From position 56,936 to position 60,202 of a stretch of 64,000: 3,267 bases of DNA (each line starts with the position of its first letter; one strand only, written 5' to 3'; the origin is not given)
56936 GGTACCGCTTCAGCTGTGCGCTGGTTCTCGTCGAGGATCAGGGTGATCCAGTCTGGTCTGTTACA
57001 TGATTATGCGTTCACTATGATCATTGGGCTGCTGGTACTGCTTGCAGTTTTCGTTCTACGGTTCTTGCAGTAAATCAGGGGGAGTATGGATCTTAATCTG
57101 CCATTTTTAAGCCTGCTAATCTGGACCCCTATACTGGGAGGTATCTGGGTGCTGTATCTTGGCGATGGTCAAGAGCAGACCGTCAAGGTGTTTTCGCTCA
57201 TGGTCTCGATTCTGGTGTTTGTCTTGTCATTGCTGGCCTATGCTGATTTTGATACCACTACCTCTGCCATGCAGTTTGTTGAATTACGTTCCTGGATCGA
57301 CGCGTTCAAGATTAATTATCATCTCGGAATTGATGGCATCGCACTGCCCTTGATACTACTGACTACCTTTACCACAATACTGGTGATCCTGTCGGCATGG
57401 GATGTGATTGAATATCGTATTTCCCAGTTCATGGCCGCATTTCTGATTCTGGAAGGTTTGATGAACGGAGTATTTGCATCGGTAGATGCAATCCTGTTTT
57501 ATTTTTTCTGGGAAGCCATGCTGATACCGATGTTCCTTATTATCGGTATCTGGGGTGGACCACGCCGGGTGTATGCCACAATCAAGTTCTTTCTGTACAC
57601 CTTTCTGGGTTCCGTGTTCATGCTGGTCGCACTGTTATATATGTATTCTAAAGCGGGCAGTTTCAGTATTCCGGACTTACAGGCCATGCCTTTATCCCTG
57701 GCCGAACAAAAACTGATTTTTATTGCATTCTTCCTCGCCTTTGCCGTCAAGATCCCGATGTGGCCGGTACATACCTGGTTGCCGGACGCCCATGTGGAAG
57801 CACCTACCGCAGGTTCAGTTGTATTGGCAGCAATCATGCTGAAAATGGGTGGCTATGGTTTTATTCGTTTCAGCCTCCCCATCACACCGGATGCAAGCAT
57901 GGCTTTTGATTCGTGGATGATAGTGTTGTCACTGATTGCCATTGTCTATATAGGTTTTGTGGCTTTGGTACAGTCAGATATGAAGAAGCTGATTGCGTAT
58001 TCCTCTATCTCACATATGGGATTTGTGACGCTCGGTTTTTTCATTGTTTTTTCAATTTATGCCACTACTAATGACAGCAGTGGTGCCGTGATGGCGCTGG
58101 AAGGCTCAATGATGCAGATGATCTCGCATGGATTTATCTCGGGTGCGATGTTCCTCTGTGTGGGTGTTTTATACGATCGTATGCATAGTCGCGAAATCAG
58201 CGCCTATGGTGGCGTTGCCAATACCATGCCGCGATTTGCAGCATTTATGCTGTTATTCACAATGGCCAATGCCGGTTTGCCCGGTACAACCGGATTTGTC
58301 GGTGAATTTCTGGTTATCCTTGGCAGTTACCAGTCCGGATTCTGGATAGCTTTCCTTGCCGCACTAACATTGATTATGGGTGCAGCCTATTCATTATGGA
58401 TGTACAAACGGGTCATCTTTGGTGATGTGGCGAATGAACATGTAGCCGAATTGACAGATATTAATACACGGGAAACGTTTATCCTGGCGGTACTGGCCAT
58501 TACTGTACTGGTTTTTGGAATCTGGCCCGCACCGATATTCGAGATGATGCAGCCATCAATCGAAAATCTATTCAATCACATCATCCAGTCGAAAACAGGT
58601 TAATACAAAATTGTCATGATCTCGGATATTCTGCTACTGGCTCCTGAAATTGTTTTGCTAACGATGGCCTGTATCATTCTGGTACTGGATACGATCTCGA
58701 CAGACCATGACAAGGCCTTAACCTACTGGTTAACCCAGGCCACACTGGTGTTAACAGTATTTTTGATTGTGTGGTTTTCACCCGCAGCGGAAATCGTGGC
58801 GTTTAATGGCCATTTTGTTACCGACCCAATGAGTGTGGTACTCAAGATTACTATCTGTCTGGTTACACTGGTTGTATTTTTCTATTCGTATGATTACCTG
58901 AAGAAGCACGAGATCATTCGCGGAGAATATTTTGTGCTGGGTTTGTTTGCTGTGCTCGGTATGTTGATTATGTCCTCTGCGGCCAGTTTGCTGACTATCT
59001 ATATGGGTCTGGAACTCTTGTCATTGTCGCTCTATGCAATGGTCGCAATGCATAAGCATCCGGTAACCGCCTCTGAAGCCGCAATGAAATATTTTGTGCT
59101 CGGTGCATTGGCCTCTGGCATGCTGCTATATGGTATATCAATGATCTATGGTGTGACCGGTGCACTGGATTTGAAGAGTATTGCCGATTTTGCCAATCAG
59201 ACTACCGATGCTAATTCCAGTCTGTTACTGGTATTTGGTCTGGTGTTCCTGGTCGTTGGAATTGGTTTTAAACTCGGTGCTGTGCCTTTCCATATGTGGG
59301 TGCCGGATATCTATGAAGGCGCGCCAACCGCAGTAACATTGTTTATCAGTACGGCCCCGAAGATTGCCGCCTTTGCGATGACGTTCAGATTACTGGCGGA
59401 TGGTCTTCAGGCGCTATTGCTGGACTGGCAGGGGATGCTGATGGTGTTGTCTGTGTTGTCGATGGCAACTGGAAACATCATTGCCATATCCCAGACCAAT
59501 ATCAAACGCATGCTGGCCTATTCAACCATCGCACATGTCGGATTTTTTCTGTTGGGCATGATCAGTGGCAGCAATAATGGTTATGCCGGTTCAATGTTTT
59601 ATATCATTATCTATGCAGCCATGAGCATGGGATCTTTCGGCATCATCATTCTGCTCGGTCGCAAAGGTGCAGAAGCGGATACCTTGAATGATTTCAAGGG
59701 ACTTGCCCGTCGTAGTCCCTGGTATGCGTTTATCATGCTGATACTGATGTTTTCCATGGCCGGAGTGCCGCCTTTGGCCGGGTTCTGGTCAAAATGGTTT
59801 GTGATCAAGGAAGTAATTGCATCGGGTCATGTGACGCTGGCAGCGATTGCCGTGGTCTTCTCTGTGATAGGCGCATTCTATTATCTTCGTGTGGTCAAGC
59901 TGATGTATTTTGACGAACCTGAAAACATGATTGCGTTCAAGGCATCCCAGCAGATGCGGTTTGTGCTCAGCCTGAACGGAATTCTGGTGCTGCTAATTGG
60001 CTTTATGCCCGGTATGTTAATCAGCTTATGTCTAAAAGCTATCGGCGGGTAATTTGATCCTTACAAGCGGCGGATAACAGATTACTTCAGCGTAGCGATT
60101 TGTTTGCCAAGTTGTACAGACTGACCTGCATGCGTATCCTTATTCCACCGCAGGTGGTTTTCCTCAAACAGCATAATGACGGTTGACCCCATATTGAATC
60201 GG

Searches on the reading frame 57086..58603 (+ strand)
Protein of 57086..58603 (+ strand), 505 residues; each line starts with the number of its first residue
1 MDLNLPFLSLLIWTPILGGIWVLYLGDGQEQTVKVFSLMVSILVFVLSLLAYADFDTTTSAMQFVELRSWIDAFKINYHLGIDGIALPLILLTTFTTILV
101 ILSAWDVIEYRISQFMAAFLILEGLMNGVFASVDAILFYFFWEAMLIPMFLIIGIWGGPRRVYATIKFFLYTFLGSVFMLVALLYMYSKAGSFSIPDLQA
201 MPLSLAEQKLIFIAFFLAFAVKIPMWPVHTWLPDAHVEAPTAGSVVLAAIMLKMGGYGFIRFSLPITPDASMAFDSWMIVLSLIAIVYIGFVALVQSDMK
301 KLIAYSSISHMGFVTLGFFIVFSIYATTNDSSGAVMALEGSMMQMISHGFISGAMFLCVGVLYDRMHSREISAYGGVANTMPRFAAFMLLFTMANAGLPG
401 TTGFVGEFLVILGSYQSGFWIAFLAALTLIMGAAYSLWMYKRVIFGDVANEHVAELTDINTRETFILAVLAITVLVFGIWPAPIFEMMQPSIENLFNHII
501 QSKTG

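Call 63: search_protein_families(library=pfam, proteins=[window:57086-58603:+], max_evalue=0.00001)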
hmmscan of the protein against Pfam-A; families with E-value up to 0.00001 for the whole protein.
window:57086-58603:+ (505 aa): 1 family
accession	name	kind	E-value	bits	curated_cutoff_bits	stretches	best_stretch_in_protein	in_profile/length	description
PF00361.26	Proton_antipo_M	-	1.1e-80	271.5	21.5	1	133-428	2-289/294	NADH:quinone oxidoreductase/Mrp antiporter, TM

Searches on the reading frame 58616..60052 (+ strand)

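Call 63: search_protein_families(library=pfam, proteins=[window:58616-60052:+], max_evalue=0.00001)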
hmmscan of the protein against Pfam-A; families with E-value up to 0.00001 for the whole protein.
window:58616-60052:+ (478 aa): 2 families
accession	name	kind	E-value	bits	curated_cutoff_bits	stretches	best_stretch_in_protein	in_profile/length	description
PF00361.26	Proton_antipo_M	-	2.9e-75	253.7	21.5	1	122-418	1-293/294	NADH:quinone oxidoreductase/Mrp antiporter, TM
PF19530.4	Ndh2_N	-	1.2e-06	29.1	27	1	7-86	14-93/100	NAD(P)H-quinone oxidoreductase subunit 2 N-terminal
